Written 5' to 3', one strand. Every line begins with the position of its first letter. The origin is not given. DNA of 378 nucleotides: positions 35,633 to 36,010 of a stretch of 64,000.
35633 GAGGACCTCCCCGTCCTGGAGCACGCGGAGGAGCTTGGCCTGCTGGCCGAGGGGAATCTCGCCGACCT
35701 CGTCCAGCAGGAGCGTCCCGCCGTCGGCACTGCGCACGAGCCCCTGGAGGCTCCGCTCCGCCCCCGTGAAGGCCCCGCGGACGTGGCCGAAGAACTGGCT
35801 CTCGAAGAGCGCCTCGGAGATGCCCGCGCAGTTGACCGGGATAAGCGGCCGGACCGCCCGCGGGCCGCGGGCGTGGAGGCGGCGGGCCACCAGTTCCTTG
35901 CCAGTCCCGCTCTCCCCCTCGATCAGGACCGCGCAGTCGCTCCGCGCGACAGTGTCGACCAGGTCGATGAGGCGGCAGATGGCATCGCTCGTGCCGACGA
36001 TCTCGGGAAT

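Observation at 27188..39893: PEP-CTERM (exosortase-substrate) island: seven cargo genes with an embedded regulatory module and no exosortase in view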

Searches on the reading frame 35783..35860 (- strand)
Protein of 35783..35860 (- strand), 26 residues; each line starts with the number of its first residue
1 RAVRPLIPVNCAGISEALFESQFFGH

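Call 71: find_related_loci(query=A6, collection=metagenome_contigs, flank=10000)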
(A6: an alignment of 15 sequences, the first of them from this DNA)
Query A6 (26 aa) in metagenome_contigs; peptide patterns used: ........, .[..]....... (x = any residue, [..] = any of these).
507 stretches matched a pattern; 469 encode a relative of the query (tblastn E <= 1e-3); the best 80 are kept; 80 distinct loci.
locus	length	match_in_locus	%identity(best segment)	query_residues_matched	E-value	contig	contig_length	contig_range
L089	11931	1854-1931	88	1-26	7e-13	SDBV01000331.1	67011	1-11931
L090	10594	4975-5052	88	1-26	7e-13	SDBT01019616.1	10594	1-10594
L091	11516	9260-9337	88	1-26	1e-12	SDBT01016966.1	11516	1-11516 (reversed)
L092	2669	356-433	88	1-26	1e-12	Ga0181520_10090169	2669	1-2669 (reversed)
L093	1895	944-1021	88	1-26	2e-12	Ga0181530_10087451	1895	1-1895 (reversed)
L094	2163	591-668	88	1-26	2e-12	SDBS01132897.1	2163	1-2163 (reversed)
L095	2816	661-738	85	1-26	2e-12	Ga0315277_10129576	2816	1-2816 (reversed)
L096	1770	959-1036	88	1-26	2e-12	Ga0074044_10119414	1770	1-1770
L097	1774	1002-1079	88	1-26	2e-12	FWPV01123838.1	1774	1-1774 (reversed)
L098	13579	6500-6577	85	1-26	3e-12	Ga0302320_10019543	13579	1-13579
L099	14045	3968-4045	85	1-26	3e-12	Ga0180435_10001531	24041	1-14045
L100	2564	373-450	85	1-26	4e-12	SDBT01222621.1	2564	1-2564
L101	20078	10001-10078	85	1-26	3e-12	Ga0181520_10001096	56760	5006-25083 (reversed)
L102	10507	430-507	85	1-26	3e-12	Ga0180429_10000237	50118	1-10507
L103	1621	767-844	85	1-26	4e-12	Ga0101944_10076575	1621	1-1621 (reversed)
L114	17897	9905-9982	85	1-26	9e-12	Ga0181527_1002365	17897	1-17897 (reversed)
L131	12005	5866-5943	81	1-26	2e-11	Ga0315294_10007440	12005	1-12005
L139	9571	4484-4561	81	1-26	3e-11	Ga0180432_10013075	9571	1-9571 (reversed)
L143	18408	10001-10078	81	1-26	3e-11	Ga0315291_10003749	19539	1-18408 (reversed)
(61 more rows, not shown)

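Call 79: search_protein_families(library=ncbifam, proteins=[L143:17658-18407:+, L139:6376-7434:+, L131:4737-5588:+, L114:11827-12399:+, L098:8499-8732:+], max_evalue=0.01)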
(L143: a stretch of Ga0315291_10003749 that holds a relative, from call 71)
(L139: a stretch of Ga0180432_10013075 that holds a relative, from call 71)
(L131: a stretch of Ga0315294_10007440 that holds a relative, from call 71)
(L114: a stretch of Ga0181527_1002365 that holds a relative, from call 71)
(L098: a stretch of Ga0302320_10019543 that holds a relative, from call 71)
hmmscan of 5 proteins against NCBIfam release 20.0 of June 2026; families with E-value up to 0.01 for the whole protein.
L143:17658-18407:+ (250 aa): 7 families
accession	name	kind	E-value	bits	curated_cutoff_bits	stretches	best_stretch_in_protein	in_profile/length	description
TIGR04152.1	exosort_VPLPA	exception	6.4e-12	45.3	400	2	166-249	34-117/486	VPLPA-CTERM-specific exosortase XrtD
NF038142.1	exosort_XrtW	exception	3.3e-11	42.2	425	2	172-249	63-140/494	exosortase W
TIGR03109.2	exosort_XrtA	exception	2.3e-07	30.5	208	2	167-246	56-131/261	exosortase A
NF035943.2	exosort_XrtV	exception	1.6e-05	24.3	313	1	152-243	45-134/270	exosortase V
TIGR03113.1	exosort_XrtB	exception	0.00011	21.9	275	1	200-242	89-131/268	exosortase B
TIGR04199.1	exosort_xrtJ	exception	0.00018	20.6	200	1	186-243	82-139/522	exosortase J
TIGR02602.1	8TM_EpsH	subfamily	0.0011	18.5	105.55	0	174-249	41-115/241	exosortase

L139:6376-7434:+ (353 aa): 6 families
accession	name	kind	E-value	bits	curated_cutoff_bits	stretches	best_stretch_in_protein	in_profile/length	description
TIGR02595.1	PEP_CTERM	domain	4.5e-06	27.1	16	1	325-349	1-24/24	PEP-CTERM sorting domain-containing protein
NF033554.9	floc_PepA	equivalog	0.00083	19.2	80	1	323-349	235-261/261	flocculation-associated PEP-CTERM protein PepA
TIGR03901.2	MYXO-CTERM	domain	0.00087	19.6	20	1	328-349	14-34/34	MYXO-CTERM sorting domain-containing protein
NF033947.0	PEP-cistern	hypoth_equivalog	0.0021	17.8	60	1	316-347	164-195/195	cistern family PEP-CTERM protein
NF038129.1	PEP_NF038129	equivalog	0.0045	16.9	65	1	317-349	164-194/194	NF038129 family PEP-CTERM protein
NF038130.1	PEP_NF038130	equivalog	0.0084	15.8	60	0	306-341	250-280/283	NF038130 family PEP-CTERM protein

L131:4737-5588:+ (284 aa): 8 families
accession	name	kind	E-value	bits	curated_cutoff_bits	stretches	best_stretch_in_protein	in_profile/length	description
NF038120.1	PEP_CTERM_QFxxD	subfamily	1.1e-05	25.4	80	1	252-282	185-215/215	NF038120 family PEP-CTERM protein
TIGR02595.1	PEP_CTERM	domain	2.1e-05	25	16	1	260-283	1-24/24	PEP-CTERM sorting domain-containing protein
NF038126.1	PEP_CTERM_FxDxF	subfamily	0.00018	21.8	50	1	240-282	122-165/165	FxDxF family PEP-CTERM protein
NF038129.1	PEP_NF038129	equivalog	0.00025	20.9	65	1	241-283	152-194/194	NF038129 family PEP-CTERM protein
NF033554.9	floc_PepA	equivalog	0.00081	19.3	80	1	254-283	229-260/261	flocculation-associated PEP-CTERM protein PepA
NF038125.1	PEP_CTERM_THxN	subfamily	0.0025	17.4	85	0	259-283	222-246/246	THxN family PEP-CTERM protein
NF038118.1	PEP_CTERM_CCXG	equivalog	0.0029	17.3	90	1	253-283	169-199/199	CCXG family PEP-CTERM protein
NF041538.1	PEP_EDSA_1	subfamily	0.0062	16.2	100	1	257-283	282-307/307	EDSAP-1 family PEP-CTERM protein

L114:11827-12399:+ (191 aa): 0 families

L098:8499-8732:+ (78 aa): 0 families
